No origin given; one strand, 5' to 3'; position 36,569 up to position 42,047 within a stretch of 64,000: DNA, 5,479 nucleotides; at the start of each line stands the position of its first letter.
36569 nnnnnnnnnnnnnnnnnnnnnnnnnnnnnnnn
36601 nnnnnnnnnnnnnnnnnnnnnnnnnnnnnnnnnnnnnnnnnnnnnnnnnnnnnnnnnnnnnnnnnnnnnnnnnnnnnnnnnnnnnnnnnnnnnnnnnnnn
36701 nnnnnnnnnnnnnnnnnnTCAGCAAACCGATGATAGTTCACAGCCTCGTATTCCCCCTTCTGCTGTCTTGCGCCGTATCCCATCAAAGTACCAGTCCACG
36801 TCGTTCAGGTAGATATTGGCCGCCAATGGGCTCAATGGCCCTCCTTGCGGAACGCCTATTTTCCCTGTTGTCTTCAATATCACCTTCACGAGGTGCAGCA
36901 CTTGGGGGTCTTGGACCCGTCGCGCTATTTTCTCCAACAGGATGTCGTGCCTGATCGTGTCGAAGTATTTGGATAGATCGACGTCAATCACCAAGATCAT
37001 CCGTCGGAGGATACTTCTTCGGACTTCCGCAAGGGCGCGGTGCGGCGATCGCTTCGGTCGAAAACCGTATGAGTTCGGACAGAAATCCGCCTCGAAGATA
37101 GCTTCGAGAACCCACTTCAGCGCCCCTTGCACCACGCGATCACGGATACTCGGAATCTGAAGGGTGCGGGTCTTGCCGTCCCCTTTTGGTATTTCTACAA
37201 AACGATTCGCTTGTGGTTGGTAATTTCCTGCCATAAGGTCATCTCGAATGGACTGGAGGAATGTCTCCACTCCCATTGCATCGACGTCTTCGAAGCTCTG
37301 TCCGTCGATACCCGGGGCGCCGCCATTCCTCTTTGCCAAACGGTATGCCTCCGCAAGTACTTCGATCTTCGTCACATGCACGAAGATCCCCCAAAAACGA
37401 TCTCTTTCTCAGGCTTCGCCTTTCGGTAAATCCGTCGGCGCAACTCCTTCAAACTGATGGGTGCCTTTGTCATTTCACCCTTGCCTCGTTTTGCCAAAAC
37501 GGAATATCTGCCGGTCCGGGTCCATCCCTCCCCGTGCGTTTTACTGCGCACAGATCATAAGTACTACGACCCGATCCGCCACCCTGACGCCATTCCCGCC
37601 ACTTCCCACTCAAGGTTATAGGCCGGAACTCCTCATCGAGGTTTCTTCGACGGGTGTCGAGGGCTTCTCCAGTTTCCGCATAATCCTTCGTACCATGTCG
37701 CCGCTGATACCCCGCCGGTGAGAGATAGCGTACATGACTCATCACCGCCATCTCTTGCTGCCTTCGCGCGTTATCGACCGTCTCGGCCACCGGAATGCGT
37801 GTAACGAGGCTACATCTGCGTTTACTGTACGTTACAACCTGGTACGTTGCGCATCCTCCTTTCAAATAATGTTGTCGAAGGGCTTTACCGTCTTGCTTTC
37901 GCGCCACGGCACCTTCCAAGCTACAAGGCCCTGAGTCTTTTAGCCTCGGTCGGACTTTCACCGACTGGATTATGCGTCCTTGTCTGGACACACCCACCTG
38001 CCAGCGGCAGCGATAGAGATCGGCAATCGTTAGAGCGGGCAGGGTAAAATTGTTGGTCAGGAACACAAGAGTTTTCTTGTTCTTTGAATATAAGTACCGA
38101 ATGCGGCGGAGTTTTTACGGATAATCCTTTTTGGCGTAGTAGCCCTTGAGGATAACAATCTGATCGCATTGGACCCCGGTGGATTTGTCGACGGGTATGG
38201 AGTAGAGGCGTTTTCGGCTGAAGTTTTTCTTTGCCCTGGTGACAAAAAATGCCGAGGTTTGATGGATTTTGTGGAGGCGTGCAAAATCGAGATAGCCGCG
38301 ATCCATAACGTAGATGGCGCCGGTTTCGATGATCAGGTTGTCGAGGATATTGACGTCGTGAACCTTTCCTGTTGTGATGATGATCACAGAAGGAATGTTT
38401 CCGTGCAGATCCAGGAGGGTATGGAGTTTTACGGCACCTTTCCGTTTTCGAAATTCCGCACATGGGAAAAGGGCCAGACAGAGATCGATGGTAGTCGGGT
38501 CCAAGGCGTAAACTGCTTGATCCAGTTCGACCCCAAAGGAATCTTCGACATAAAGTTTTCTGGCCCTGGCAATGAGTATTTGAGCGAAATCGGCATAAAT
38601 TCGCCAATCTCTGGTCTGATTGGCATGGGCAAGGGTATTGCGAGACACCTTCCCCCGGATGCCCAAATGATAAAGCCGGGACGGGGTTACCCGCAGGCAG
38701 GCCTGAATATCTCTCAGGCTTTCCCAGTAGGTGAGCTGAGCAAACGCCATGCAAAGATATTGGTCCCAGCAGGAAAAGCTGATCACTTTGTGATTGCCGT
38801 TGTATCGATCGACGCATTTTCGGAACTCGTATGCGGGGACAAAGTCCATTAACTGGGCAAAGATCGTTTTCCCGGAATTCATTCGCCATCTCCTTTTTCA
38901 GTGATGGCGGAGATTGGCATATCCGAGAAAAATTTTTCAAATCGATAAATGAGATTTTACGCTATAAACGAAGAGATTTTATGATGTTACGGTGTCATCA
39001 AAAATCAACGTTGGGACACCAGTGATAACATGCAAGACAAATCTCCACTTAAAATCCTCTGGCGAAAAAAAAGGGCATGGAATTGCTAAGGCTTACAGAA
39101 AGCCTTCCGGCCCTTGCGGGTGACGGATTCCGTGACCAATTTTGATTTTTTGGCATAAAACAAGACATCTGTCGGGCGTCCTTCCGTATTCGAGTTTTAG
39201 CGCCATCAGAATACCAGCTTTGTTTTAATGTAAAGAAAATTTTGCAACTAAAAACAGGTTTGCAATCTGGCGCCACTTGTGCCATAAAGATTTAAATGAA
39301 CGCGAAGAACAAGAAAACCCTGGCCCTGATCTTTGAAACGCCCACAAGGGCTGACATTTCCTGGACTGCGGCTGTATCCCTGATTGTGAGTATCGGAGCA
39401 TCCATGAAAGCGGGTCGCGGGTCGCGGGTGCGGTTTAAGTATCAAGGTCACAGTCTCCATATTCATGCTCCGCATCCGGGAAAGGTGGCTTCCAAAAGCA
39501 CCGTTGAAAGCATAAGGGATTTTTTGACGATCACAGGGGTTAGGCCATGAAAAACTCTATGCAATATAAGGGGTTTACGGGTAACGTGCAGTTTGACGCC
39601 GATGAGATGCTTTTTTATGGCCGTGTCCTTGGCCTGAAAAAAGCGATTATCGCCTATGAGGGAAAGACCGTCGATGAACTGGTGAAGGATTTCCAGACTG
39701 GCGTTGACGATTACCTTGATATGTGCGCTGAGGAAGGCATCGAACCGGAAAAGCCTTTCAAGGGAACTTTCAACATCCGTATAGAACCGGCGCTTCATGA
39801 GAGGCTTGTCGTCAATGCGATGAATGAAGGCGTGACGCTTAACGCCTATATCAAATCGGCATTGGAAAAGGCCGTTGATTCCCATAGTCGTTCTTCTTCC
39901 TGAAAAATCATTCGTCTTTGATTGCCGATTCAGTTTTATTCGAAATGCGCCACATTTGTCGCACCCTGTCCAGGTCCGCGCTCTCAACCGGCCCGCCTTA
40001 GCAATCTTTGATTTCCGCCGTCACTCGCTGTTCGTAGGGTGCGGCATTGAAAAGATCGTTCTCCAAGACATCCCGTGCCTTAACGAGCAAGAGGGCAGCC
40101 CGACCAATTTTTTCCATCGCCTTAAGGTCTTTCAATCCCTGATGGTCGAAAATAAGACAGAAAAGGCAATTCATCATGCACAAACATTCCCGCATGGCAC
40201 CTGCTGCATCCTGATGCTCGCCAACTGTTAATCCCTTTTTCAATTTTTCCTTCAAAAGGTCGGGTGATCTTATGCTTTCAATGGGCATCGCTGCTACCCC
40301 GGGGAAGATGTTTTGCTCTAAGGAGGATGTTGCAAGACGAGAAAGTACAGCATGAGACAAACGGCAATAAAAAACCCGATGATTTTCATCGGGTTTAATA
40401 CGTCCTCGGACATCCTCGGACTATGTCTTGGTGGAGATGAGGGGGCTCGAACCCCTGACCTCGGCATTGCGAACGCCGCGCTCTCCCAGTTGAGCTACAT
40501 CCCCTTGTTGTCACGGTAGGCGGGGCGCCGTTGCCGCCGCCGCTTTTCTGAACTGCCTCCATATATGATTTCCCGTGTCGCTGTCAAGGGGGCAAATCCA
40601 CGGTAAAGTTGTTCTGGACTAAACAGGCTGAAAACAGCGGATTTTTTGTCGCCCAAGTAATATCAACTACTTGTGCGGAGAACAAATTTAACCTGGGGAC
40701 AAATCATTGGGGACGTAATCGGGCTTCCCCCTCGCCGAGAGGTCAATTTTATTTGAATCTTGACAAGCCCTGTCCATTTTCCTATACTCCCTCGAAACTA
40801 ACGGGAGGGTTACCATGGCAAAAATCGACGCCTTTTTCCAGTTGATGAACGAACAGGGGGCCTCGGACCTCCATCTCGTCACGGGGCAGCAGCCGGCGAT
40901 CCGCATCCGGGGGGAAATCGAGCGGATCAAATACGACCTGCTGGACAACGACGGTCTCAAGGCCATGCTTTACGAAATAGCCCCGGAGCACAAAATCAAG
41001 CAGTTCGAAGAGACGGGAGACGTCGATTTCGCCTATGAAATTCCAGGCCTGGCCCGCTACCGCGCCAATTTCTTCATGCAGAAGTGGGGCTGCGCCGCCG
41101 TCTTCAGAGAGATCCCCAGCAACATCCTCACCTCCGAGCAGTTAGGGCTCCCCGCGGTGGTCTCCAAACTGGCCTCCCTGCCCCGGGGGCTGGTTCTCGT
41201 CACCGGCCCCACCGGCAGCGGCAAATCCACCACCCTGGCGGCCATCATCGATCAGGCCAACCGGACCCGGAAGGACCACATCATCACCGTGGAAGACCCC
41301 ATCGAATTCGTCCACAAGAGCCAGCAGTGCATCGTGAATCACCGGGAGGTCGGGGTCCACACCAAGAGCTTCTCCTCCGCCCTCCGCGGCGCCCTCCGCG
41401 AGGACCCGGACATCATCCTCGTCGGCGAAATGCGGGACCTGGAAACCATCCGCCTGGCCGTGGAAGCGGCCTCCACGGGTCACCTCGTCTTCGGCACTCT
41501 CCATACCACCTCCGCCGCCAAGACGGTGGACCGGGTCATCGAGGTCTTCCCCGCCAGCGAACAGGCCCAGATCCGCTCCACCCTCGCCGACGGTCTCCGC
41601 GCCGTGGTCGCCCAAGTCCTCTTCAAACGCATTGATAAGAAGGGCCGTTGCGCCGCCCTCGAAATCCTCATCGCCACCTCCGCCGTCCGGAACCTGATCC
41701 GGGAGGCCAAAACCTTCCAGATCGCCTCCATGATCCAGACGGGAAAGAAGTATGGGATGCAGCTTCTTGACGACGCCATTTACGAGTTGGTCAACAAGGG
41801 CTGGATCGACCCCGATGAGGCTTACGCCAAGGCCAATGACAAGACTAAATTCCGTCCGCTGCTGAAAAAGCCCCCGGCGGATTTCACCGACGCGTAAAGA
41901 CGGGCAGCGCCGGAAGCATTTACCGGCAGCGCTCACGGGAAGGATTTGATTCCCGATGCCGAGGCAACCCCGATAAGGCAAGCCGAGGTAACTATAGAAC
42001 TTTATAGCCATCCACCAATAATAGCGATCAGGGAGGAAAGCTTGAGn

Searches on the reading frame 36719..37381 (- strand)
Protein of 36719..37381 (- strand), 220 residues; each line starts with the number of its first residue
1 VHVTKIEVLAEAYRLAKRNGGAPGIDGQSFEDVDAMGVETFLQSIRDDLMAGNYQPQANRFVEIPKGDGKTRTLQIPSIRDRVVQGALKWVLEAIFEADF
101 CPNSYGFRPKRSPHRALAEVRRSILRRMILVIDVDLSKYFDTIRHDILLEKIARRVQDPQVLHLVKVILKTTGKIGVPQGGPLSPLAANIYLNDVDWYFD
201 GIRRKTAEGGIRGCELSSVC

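Call 80: search_protein_families(library=pfam, proteins=[window:36719-37381:-], max_evalue=0.00001)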
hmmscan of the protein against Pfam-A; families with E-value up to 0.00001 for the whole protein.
window:36719-37381:- (220 aa): 1 family
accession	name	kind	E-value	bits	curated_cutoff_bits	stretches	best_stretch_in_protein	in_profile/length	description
PF00078.32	RVT_1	-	1.1e-20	74.7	29.6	1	64-196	1-138/205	Reverse transcriptase (RNA-dependent DNA polymerase)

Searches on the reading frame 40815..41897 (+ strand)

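Call 79: search_protein_families(library=pfam, proteins=[window:40815-41897:+], max_evalue=0.00001)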
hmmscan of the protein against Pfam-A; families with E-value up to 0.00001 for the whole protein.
window:40815-41897:+ (360 aa): 1 family
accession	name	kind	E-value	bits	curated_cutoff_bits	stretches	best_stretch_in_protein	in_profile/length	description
PF00437.27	T2SSE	-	5.6e-46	157.3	24.9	1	109-279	123-287/370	Type II/IV secretion system protein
